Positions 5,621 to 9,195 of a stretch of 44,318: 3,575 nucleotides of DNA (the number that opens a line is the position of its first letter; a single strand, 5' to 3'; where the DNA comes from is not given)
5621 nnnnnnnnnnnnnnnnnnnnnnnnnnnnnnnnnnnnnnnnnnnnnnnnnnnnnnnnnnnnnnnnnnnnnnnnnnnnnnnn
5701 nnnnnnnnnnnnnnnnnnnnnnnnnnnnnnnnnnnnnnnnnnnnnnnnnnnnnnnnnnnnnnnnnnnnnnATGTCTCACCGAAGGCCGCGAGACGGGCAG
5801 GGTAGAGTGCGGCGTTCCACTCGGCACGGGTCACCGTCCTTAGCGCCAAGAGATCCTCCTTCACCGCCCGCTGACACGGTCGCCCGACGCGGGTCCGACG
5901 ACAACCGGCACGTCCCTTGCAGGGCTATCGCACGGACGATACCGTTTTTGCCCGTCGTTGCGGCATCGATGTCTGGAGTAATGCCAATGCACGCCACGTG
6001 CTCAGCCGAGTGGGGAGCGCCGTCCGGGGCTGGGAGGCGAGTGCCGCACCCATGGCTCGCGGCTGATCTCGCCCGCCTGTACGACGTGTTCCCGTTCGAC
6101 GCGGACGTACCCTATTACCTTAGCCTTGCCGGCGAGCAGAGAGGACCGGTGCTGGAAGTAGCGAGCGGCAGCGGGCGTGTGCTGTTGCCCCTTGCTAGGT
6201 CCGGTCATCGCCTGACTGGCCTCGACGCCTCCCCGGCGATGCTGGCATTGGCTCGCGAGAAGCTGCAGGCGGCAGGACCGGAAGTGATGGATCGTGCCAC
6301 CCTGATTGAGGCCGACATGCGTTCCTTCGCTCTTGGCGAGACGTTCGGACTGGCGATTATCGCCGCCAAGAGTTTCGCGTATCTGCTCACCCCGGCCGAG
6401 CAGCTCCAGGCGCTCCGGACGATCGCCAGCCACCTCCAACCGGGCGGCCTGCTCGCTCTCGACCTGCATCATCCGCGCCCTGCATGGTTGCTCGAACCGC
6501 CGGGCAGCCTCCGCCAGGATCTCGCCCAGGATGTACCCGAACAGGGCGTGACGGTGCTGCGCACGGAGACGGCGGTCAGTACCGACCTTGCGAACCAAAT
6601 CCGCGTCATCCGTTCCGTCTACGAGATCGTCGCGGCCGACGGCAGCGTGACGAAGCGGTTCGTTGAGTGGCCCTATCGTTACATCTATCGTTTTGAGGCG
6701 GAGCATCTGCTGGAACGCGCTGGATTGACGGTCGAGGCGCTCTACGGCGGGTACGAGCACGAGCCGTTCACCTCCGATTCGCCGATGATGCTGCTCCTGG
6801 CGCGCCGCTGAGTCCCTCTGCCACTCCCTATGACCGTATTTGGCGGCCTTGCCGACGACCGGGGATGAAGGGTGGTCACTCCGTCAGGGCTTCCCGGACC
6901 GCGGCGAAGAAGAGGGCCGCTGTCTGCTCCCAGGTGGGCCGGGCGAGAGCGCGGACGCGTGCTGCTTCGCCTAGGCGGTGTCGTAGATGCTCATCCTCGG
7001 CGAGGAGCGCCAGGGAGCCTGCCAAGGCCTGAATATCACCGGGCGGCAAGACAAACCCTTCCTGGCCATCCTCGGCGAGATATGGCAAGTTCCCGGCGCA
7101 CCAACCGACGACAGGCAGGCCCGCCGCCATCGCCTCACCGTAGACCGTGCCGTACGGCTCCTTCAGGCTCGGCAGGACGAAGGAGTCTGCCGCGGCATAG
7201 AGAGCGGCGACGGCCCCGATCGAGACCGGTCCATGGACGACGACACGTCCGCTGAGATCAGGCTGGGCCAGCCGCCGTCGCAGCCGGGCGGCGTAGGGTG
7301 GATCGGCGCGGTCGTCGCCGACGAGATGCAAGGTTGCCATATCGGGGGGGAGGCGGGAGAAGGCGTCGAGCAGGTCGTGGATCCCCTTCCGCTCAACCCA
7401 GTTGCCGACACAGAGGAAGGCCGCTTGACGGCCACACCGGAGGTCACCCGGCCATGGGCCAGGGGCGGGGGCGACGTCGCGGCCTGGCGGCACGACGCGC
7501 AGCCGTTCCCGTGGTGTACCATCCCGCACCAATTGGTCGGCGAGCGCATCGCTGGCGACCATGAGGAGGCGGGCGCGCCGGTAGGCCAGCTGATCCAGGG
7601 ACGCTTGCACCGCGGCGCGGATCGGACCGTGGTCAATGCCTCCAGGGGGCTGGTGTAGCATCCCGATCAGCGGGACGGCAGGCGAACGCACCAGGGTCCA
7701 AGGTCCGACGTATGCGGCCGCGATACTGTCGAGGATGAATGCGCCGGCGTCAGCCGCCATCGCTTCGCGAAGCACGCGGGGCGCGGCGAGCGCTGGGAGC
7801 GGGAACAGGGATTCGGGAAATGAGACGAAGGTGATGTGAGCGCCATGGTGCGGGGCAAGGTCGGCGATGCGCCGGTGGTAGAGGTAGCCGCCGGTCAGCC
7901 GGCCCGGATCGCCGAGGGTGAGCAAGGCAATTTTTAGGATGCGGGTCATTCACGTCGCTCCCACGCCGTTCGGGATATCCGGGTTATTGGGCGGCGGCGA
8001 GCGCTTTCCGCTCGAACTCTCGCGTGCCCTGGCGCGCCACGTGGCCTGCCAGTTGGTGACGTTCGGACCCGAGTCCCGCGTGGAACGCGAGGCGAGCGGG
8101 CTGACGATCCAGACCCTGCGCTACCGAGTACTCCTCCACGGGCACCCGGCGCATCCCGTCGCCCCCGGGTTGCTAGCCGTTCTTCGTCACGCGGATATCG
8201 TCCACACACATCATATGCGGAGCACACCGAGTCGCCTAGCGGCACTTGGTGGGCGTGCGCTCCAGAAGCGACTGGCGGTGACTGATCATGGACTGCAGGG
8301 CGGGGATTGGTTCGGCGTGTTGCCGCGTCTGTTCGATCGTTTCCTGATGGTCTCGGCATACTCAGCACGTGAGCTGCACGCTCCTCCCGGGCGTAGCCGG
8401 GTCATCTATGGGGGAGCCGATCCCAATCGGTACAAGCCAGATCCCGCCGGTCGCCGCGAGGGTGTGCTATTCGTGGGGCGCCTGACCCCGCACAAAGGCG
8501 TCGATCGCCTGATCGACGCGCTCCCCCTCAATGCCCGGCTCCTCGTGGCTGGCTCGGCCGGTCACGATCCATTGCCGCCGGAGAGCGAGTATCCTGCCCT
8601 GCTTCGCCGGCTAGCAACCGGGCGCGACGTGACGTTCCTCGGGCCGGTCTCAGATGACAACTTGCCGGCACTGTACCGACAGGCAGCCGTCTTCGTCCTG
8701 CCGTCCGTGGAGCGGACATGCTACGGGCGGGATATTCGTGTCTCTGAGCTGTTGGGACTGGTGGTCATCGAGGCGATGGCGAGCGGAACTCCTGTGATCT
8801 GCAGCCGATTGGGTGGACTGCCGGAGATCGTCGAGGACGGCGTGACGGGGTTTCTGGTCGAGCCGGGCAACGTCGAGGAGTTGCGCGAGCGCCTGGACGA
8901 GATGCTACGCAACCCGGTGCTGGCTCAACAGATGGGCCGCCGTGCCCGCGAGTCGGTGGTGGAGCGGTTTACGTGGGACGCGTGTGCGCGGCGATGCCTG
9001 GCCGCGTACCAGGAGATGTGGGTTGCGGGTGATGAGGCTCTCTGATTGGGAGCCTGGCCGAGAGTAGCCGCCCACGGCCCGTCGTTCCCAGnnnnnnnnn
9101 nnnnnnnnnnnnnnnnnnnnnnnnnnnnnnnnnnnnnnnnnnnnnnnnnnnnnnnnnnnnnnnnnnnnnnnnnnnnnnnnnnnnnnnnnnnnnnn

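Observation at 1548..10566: Mixed pterin-branch and pyrimidine-branch enzyme cluster with methyl- and glycosyltransferases: a possible pathway to a tailored pteridine or azapteridine-like metabolite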

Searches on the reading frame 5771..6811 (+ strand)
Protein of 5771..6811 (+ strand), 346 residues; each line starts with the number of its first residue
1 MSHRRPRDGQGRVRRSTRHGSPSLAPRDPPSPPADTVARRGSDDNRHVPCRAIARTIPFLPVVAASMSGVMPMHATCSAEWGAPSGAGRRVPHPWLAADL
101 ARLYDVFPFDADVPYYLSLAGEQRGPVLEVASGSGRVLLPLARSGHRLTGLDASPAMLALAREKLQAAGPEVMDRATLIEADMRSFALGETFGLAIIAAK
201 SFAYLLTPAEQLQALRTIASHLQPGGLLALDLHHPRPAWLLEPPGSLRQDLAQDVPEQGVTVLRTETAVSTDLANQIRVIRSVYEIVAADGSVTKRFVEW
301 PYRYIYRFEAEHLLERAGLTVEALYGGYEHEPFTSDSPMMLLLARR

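Call 5: search_protein_families(library=pfam, proteins=[window:5771-6811:+], max_evalue=0.01)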
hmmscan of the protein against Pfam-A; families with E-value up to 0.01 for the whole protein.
window:5771-6811:+ (346 aa): 5 families
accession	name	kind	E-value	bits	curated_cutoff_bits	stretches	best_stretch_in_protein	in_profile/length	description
PF13649.12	Methyltransf_25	-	3.9e-17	63.2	27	1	127-226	1-97/97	Methyltransferase domain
PF08242.18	Methyltransf_12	-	1.2e-12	48.9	30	1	128-228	1-98/98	Methyltransferase domain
PF08241.18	Methyltransf_11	-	2.5e-12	47.7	21.2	1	128-229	1-94/95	Methyltransferase domain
PF13489.12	Methyltransf_23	-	2.8e-07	30.8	27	1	117-250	16-124/164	Methyltransferase domain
PF13847.12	Methyltransf_31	-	3.2e-07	30.6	27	1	126-234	6-113/145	Methyltransferase domain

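Call 7: search_protein_families(library=ncbifam, proteins=[window:5771-6811:+], max_evalue=0.001)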
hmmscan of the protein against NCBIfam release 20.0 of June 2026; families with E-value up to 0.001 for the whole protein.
window:5771-6811:+ (346 aa): 12 families
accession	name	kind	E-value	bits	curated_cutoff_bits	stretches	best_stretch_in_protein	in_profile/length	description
NF041820.1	daptide_MTase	equivalog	3.9e-34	118.2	175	1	110-323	23-226/243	daptide-type RiPP biosynthesis methyltransferase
NF043040.1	corrin_prot_MT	hypoth_equivalog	1.7e-12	47.3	180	1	123-230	41-147/216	corrinoid protein-associated methyltransferase CpaM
NF001244.0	PRK00216.1-5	equivalog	8.3e-07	28.5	216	1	124-239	49-163/236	bifunctional demethylmenaquinone methyltransferase/2-methoxy-6-polyprenyl-1,4-benzoquinol methylase UbiE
TIGR01934.1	MenG_MenH_UbiE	subfamily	2.4e-06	27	158.35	1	124-238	40-150/223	ubiquinone/menaquinone biosynthesis methyltransferase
NF008264.0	PRK11036.1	equivalog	1.1e-05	25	366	1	118-230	39-147/261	tRNA uridine 5-oxyacetic acid(34) methyltransferase CmoM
NF041650.1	nod_mtase_NodS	equivalog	1.5e-05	24.7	300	1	117-228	32-137/190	nodulation methyltransferase NodS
NF051855.1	GlySarMtaseBact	equivalog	5.1e-05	23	350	1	126-231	56-159/259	glycine/sarcosine N-methyltransferase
NF002463.0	PRK01683.1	equivalog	0.00016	21.3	297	1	138-253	48-147/258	trans-aconitate 2-methyltransferase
TIGR02072.1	BioC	equivalog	0.00028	20.8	184.95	1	125-230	36-132/244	malonyl-ACP O-methyltransferase BioC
NF050150.1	RiPP_MTase_ApyS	equivalog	0.00037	19.8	400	1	126-185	144-203/323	RiPP biosynthesis methyltransferase ApyS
TIGR02021.1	BchM-ChlM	equivalog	0.00041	19.8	158.9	1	127-220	58-145/218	magnesium protoporphyrin IX methyltransferase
NF045667.1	MTase_DVU1556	equivalog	0.0009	18.8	155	0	124-237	23-127/213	DVU_1556 family methyltransferase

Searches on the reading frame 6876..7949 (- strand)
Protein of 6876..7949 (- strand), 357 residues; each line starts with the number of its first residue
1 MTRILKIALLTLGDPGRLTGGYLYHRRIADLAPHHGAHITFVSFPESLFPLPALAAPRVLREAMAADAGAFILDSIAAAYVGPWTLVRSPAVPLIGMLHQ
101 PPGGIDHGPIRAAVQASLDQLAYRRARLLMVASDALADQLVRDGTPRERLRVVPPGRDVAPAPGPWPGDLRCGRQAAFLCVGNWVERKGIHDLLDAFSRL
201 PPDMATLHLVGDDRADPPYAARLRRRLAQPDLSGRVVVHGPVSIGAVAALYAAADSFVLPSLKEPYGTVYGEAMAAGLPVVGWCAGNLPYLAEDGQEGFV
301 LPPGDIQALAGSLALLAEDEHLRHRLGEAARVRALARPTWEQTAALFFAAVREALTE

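Call 5: search_protein_families(library=pfam, proteins=[window:6876-7949:-], max_evalue=0.01)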
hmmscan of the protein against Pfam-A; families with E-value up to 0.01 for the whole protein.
window:6876-7949:- (357 aa): 6 families
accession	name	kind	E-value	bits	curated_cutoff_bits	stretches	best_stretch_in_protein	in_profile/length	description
PF00534.26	Glycos_transf_1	-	1.3e-30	106.6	26.4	1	176-331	16-170/172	Glycosyl transferases group 1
PF13692.12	Glyco_trans_1_4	-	3.5e-28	99.1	27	1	178-319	4-142/142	Glycosyl transferases group 1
PF13439.12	Glyco_transf_4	-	1.4e-08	35.4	28.5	1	34-159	38-168/170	Glycosyltransferase Family 4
PF13579.12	Glyco_trans_4_4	-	4.5e-07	30.8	29.7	1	40-156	41-158/158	Glycosyl transferase 4-like domain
PF13524.12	Glyco_trans_1_2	-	1e-05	25.9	25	1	193-347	5-142/144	Glycosyl transferase-like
PF20706.3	GT4-conflict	-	0.0023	17.4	26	1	172-281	194-309/385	Family 4 Glycosyltransferase in conflict systems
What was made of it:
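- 6876..7949 (-): GT4 glycosyltransferase GT4a, the orthologue of the universal cluster glycosyltransferase. It is part of the invariant core. Pfam Glycos_transf_1 and Glyco_transf_4 (call 5).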

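Call 7: search_protein_families(library=ncbifam, proteins=[window:6876-7949:-], max_evalue=0.001)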
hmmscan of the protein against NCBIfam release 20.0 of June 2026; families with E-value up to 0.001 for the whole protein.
window:6876-7949:- (357 aa): 28 families (the best 25 are shown)
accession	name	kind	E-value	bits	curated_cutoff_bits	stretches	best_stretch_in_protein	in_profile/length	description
NF041876.1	EPS_EpsE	equivalog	8.6e-30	104.2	400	1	119-344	155-386/389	exopolysaccharide biosynthesis GT4 family glycosyltransferase EpsE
TIGR04047.1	MSMEG_0565_glyc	hypoth_equivalog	4.4e-21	75.4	259.85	1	122-347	135-367/373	MSMEG_0565 family glycosyltransferase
TIGR03999.1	thiol_BshA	equivalog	1.4e-18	67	273.7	1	180-337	204-356/375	N-acetyl-alpha-D-glucosaminyl L-malate synthase BshA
TIGR02149.1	glgA_Coryne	subfamily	1.7e-17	63.6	302.4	1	175-345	204-381/391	glycogen synthase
TIGR03088.1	stp2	hypoth_equivalog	7.9e-17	61.3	409.05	1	174-347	193-366/374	TIGR03088 family PEP-CTERM/XrtA system glycosyltransferase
TIGR03449.1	mycothiol_MshA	equivalog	2.2e-16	59.8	462.5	1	125-355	164-404/406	D-inositol-3-phosphate glycosyltransferase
TIGR04063.1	stp3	hypoth_equivalog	3.6e-13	49.2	442.05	1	108-349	140-390/397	TIGR04063 family PEP-CTERM/XrtA system glycosyltransferase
NF038295.1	EPS_HpsP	equivalog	4.5e-13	48.9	550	1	186-347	218-380/388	hormogonium polysaccharide biosynthesis glycosyltransferase HpsP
TIGR04005.1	wcaL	equivalog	1.2e-12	47.4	537.6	1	120-319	169-370/406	colanic acid biosynthesis glycosyltransferase WcaL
NF047684.1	TeichurnBiosyTuaC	equivalog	6.6e-12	45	550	1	179-321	223-356/391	teichuronic acid biosynthesis protein TuaC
NF038298.1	EPS_HpsO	equivalog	2.8e-11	42.8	575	1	181-340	207-373/388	hormogonium polysaccharide biosynthesis glycosyltransferase HpsO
NF053787.1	GlcN_PG_synth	equivalog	9.2e-11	41.2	480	1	236-347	244-352/361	N-acetylglucosaminyl phosphatidylglycerol synthase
NF038229.1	Glyco4_Geo_Pelo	equivalog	1.5e-10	40.7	400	1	121-343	105-327/338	GPMC system family 4 glycosyltransferase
NF041010.1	glycosy_Agl16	equivalog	2e-09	36.8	575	1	112-334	120-332/352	glycosylation protein Agl16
TIGR04157.1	glyco_rSAM_CFB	subfamily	2.1e-07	30.3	400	1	178-302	230-349/406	TIGR04157 family glycosyltransferase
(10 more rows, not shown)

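Call 36: search_solved_structures(query=window:6876-7949:-, max_evalue=0.00001)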
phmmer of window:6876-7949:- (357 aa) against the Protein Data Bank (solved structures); distinct sequences matched with E-value up to 0.00001: 18.
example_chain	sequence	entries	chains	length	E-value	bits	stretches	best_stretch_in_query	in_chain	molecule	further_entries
6kih_A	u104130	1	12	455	1.5e-18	70.3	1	177-345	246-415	Tll1590 protein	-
7qsg_A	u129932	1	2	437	2.9e-14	56.2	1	123-355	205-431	D-inositol 3-phosphate glycosyltransferase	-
2jjm_A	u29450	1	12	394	1.7e-13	53.7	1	178-334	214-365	GLYCOSYL TRANSFERASE, GROUP 1 FAMILY PROTEIN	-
3mbo_A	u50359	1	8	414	1.9e-13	53.5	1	178-334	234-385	Glycosyltransferase, group 1 family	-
4xso_B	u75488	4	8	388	2e-13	53.5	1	120-327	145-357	Alr3699 protein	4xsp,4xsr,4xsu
3c4q_A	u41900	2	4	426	7.3e-12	48.3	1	146-354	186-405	Predicted glycosyltransferases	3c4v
3c48_A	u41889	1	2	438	7.6e-12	48.2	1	146-354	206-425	Predicted glycosyltransferases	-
5d00_A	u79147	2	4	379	3.3e-11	46.1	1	179-330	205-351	N-acetyl-alpha-D-glucosaminyl L-malate synthase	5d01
6tvp_A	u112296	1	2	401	2.5e-08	36.7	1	119-344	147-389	Alpha-maltose-1-phosphate synthase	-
5i45_A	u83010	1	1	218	5.7e-08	35.5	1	201-328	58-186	Glycosyl transferases group 1 family protein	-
4n9w_A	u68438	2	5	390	1.4e-07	34.2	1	153-345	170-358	GDP-mannose-dependent alpha-(1-2)-phosphatidylinositol mannosyltransferase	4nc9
2gej_A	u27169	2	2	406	1.4e-07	34.2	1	153-345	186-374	PHOSPHATIDYLINOSITOL MANNOSYLTRANSFERASE (PimA)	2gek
2r60_A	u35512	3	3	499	1.7e-07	34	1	245-353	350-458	Glycosyl transferase, group 1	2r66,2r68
3oka_A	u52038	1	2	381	8e-07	31.7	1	178-341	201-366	GDP-mannose-dependent alpha-(1-6)-phosphatidylinositol monomannoside mannosyltransferase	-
3okc_A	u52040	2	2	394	8.4e-07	31.7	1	178-342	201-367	GDP-mannose-dependent alpha-(1-6)-phosphatidylinositol monomannoside mannosyltransferase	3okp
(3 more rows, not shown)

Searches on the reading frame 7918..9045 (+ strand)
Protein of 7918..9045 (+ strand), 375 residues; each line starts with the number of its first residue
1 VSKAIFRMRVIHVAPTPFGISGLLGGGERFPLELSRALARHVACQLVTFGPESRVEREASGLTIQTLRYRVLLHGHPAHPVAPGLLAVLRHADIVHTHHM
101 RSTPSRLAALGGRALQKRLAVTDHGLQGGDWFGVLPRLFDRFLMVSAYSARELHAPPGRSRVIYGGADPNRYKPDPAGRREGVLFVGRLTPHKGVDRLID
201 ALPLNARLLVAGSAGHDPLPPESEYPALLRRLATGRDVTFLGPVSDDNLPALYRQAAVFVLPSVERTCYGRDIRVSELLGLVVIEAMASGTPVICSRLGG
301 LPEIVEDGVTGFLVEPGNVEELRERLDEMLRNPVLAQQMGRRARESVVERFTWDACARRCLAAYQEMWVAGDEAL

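Call 5: search_protein_families(library=pfam, proteins=[window:7918-9045:+], max_evalue=0.01)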
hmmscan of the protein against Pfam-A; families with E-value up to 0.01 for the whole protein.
window:7918-9045:+ (375 aa): 5 families
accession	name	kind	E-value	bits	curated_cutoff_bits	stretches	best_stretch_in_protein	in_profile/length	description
PF00534.26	Glycos_transf_1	-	3.5e-37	128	26.4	1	177-345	12-171/172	Glycosyl transferases group 1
PF13692.12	Glyco_trans_1_4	-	1.6e-32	113.1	27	1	182-332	3-142/142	Glycosyl transferases group 1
PF13439.12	Glyco_transf_4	-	1e-13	52.1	28.5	1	25-171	2-170/170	Glycosyltransferase Family 4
PF13524.12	Glyco_trans_1_2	-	5.8e-13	49.5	25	1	205-361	14-143/144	Glycosyl transferase-like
PF20706.3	GT4-conflict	-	1.5e-11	44.4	26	1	74-359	88-384/385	Family 4 Glycosyltransferase in conflict systems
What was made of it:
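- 7918..9045 (+): Second GT4 glycosyltransferase, GT4b, a lineage-specific accessory. The start codon is uncertain because the maximal ORF overlaps the start of GT4a. Pfam Glycos_transf_1 E 4e-37 (call 5).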

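Call 7: search_protein_families(library=ncbifam, proteins=[window:7918-9045:+], max_evalue=0.001)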
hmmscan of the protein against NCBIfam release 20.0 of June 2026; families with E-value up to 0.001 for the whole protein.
window:7918-9045:+ (375 aa): 29 families (the best 25 are shown)
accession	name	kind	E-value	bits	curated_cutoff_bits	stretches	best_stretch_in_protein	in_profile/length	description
TIGR02149.1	glgA_Coryne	subfamily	1.9e-29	103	302.4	1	178-367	202-390/391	glycogen synthase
NF041876.1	EPS_EpsE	equivalog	6.8e-29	101.3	400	1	170-358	204-387/389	exopolysaccharide biosynthesis GT4 family glycosyltransferase EpsE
TIGR03449.1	mycothiol_MshA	equivalog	1.1e-26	93.7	462.5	1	182-367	222-403/406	D-inositol-3-phosphate glycosyltransferase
TIGR03088.1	stp2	hypoth_equivalog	4e-22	78.8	409.05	1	147-366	149-372/374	TIGR03088 family PEP-CTERM/XrtA system glycosyltransferase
TIGR04047.1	MSMEG_0565_glyc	hypoth_equivalog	5.6e-21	75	259.85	1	205-366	224-373/373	MSMEG_0565 family glycosyltransferase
TIGR03999.1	thiol_BshA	equivalog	1.1e-20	73.9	273.7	1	220-367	239-373/375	N-acetyl-alpha-D-glucosaminyl L-malate synthase BshA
NF038295.1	EPS_HpsP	equivalog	2.2e-18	66.4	550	1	182-367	209-387/388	hormogonium polysaccharide biosynthesis glycosyltransferase HpsP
NF053787.1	GlcN_PG_synth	equivalog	6.1e-18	64.8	480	1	277-367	272-359/361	N-acetylglucosaminyl phosphatidylglycerol synthase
TIGR04063.1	stp3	hypoth_equivalog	2.8e-17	62.7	442.05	1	184-367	217-395/397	TIGR04063 family PEP-CTERM/XrtA system glycosyltransferase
NF041879.1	EPS_EpsH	equivalog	2.8e-16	59.3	800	1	180-373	237-420/431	exopolysaccharide biosynthesis glycosyltransferase EpsH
NF038298.1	EPS_HpsO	equivalog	1.4e-15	57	575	1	183-367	204-387/388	hormogonium polysaccharide biosynthesis glycosyltransferase HpsO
NF047684.1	TeichurnBiosyTuaC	equivalog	1.8e-15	56.8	550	1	183-367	222-389/391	teichuronic acid biosynthesis protein TuaC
NF012028.0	PRK15484.1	subfamily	3e-15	56.2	618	1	183-360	196-371/380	lipopolysaccharide N-acetylglucosaminyltransferase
TIGR04157.1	glyco_rSAM_CFB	subfamily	1.2e-13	50.8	400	1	183-357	230-399/406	TIGR04157 family glycosyltransferase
NF041010.1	glycosy_Agl16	equivalog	3.1e-13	49.3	575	1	159-367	157-351/352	glycosylation protein Agl16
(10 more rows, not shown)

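Call 37: search_solved_structures(query=window:7918-9045:+, max_evalue=0.00001)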
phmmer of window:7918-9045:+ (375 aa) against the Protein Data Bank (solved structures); distinct sequences matched with E-value up to 0.00001: 33.
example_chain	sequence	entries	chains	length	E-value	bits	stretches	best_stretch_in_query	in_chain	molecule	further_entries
6kih_A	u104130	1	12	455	1.8e-20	77.2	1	156-370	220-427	Tll1590 protein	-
3oka_A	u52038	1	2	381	1.2e-17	68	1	187-360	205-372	GDP-mannose-dependent alpha-(1-6)-phosphatidylinositol monomannoside mannosyltransferase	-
3okc_A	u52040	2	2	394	1.3e-17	67.8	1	187-360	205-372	GDP-mannose-dependent alpha-(1-6)-phosphatidylinositol monomannoside mannosyltransferase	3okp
7qsg_A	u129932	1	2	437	1.5e-16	64.3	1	137-366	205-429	D-inositol 3-phosphate glycosyltransferase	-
3c4q_A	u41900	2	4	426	3e-16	63.3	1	179-366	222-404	Predicted glycosyltransferases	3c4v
3c48_A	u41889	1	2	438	3.2e-16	63.2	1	179-366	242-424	Predicted glycosyltransferases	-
6tvp_A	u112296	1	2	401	5.5e-15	59.2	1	180-366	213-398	Alpha-maltose-1-phosphate synthase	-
2jjm_A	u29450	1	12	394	1.1e-14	58.2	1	276-357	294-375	GLYCOSYL TRANSFERASE, GROUP 1 FAMILY PROTEIN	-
3mbo_A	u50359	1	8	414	1.2e-14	58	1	276-357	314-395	Glycosyltransferase, group 1 family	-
4xso_B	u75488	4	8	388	5.8e-11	45.9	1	160-343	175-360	Alr3699 protein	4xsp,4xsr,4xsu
5d00_A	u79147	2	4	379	4.2e-10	43.1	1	276-368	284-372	N-acetyl-alpha-D-glucosaminyl L-malate synthase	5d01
5i45_A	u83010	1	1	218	8.3e-10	42.1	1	180-351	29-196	Glycosyl transferases group 1 family protein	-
4x7m_A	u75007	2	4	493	2.6e-09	40.5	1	279-361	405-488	TarM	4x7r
4x6l_A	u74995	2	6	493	2.6e-09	40.5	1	279-361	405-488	TarM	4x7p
4wac_A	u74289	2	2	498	2.7e-09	40.5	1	279-361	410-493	Glycosyl transferase, group 1 family protein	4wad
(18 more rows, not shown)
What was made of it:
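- The best PDB relatives of the GT4s include PimA, PimB' and MshA (calls 36, 37).
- Tried and rejected: Rejected (calls 36, 37).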
